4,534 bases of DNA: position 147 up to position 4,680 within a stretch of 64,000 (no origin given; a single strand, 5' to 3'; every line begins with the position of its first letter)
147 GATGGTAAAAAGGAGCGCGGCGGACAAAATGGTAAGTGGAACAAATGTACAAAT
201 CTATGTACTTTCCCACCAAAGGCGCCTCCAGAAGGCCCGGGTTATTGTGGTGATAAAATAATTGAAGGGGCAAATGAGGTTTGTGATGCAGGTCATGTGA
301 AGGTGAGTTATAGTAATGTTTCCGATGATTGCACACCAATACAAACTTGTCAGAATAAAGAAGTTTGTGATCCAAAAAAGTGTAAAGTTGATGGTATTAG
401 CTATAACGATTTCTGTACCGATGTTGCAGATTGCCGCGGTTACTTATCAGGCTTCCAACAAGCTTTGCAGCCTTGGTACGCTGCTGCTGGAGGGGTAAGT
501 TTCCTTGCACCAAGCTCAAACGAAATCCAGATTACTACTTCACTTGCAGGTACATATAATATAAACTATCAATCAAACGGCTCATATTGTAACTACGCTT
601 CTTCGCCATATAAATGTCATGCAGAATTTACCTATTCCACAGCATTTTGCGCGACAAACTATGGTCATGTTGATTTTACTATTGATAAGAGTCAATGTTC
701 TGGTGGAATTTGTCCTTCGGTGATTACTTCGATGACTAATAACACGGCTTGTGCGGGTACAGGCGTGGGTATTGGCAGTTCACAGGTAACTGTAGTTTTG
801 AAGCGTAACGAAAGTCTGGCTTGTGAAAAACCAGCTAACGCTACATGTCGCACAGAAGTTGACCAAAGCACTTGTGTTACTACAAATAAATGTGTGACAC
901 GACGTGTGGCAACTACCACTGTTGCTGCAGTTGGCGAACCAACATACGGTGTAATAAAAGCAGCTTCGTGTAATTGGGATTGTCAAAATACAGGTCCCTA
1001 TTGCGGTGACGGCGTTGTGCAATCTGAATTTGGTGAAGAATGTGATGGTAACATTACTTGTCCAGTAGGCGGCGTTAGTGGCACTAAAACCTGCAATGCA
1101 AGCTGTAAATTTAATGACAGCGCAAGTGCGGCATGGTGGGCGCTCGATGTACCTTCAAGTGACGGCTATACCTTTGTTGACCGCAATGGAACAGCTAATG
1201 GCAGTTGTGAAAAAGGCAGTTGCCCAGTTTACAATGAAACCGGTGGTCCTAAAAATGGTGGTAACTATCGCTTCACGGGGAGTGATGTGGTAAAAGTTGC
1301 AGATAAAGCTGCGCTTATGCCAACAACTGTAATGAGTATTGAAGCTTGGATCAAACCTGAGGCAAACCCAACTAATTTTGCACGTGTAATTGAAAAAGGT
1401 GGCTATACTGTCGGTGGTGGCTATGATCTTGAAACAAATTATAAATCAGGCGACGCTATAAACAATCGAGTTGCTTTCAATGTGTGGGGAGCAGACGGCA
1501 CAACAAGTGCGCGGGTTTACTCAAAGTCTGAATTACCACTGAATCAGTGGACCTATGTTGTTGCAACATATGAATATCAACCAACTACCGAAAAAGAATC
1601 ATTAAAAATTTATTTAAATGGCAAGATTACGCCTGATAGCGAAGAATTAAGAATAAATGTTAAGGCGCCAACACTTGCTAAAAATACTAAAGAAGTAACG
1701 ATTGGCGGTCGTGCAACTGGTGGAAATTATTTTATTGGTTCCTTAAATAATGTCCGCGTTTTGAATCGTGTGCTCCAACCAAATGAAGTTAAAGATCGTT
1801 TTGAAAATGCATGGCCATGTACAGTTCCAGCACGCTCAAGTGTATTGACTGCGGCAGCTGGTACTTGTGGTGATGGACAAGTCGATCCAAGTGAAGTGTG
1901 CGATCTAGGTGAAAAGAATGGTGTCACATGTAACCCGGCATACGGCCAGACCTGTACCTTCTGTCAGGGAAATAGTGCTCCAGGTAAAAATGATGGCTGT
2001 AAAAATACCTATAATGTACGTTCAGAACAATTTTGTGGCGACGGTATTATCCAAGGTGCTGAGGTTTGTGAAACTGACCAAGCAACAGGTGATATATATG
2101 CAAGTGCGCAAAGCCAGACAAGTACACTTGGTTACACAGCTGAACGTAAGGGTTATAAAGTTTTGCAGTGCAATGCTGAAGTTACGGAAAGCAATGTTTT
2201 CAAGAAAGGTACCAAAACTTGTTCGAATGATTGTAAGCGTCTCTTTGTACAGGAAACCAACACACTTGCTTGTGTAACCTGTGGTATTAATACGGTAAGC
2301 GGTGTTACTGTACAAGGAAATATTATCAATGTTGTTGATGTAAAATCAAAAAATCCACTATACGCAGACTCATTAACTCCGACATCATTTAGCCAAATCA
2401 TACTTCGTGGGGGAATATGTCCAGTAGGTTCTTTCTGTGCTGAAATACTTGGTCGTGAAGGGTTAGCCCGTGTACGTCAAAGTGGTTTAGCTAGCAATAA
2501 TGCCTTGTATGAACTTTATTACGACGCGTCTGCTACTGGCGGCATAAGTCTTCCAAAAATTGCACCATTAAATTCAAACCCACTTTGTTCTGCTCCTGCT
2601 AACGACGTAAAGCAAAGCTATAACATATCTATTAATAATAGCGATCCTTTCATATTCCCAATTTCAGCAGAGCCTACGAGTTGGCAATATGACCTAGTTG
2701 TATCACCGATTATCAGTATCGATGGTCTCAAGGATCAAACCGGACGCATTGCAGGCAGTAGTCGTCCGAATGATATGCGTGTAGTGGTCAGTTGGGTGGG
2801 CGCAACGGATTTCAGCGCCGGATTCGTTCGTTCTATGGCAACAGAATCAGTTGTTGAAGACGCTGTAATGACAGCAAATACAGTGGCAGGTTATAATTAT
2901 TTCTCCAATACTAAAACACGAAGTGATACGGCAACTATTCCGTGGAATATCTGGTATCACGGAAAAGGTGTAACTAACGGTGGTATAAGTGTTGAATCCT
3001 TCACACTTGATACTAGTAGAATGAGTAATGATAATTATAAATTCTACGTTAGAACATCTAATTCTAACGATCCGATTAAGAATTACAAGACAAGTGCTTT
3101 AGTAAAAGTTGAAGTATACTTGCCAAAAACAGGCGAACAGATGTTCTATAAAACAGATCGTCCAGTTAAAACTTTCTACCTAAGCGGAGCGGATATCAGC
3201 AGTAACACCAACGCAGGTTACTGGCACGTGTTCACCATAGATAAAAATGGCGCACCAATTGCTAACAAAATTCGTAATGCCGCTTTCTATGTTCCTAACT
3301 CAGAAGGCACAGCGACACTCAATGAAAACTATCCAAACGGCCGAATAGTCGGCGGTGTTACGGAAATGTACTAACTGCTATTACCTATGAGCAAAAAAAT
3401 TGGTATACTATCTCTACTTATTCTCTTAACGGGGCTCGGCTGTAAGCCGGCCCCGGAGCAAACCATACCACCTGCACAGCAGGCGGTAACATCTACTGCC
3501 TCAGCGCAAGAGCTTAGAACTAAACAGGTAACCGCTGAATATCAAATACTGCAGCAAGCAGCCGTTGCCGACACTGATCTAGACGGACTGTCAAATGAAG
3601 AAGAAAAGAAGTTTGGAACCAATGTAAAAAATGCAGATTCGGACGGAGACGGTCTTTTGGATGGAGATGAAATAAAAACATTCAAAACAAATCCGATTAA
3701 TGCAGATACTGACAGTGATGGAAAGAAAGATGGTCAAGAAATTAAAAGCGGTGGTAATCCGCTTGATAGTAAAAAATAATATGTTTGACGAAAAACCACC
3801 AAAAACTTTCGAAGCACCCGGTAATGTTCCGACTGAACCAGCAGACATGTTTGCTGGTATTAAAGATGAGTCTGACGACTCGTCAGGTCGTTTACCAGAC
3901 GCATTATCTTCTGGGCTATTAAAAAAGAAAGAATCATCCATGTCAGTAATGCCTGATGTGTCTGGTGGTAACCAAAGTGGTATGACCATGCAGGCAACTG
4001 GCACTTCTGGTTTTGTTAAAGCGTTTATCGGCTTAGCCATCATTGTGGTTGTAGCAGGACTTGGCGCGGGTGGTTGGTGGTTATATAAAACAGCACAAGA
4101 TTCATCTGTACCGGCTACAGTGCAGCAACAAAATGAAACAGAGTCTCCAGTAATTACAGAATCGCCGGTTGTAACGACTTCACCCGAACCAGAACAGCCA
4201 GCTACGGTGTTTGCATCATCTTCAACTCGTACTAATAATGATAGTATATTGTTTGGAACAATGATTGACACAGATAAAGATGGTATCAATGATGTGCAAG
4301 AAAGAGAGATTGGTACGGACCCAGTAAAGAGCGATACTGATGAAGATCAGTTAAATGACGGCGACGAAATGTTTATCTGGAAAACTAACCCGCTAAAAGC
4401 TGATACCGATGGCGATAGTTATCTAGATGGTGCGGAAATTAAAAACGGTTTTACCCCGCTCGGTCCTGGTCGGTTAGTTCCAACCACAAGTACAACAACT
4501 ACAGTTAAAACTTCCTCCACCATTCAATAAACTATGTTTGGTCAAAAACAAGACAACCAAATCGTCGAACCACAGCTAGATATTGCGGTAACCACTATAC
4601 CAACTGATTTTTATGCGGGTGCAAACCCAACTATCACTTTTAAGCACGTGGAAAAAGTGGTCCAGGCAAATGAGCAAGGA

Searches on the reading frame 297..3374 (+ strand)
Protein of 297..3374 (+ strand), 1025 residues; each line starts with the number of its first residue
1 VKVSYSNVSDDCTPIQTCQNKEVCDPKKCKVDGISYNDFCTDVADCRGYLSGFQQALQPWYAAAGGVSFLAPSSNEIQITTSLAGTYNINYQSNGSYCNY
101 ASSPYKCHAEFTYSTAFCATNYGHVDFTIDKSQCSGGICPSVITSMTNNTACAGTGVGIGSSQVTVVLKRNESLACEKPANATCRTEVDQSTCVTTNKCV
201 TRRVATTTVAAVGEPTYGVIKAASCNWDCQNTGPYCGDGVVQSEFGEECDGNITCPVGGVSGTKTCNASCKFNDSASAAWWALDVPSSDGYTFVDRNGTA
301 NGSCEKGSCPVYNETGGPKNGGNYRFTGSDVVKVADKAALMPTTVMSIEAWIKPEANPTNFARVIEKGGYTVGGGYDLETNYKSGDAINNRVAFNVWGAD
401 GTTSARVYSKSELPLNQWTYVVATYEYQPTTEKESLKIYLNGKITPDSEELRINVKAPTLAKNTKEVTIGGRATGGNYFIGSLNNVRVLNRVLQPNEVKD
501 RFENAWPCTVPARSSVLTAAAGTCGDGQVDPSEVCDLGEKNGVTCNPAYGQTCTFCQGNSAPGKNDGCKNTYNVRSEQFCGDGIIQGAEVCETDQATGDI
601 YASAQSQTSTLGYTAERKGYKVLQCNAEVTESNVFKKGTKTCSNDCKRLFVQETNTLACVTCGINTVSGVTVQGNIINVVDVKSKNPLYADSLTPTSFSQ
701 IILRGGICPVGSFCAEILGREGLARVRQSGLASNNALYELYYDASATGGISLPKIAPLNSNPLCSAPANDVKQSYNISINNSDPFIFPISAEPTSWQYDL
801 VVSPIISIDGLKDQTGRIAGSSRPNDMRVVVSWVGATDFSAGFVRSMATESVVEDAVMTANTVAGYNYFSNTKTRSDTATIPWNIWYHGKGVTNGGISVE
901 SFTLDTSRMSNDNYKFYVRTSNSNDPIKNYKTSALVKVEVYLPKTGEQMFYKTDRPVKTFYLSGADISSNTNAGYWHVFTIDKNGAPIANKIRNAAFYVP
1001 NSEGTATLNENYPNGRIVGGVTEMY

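Call 22: search_protein_families(library=pfam, proteins=[window:297-3374:+], max_evalue=0.001)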
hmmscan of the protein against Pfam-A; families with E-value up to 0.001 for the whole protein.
window:297-3374:+ (1025 aa): 1 family
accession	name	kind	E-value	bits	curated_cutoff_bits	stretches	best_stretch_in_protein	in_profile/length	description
PF13385.13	Laminin_G_3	-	3.1e-22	79.8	27.6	1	327-499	2-151/151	Concanavalin A-like lectin/glucanases superfamily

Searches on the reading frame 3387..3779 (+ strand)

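Call 66: search_protein_families(library=pfam, proteins=[window:3387-3779:+], max_evalue=0.001)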
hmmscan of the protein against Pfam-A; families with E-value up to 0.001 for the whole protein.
window:3387-3779:+ (130 aa): 1 family
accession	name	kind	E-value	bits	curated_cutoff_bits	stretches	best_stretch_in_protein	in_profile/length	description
PF18884.5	TSP3_bac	-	2.6e-11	43.6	25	1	84-106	1-22/22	Bacterial TSP3 repeat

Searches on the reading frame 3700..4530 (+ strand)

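Call 66: search_protein_families(library=pfam, proteins=[window:3700-4530:+], max_evalue=0.001)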
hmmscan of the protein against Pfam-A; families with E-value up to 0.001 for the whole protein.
window:3700-4530:+ (276 aa): 1 family
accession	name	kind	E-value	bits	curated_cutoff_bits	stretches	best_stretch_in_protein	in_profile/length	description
PF18884.5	TSP3_bac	-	4.3e-10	39.7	25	1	190-210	1-21/22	Bacterial TSP3 repeat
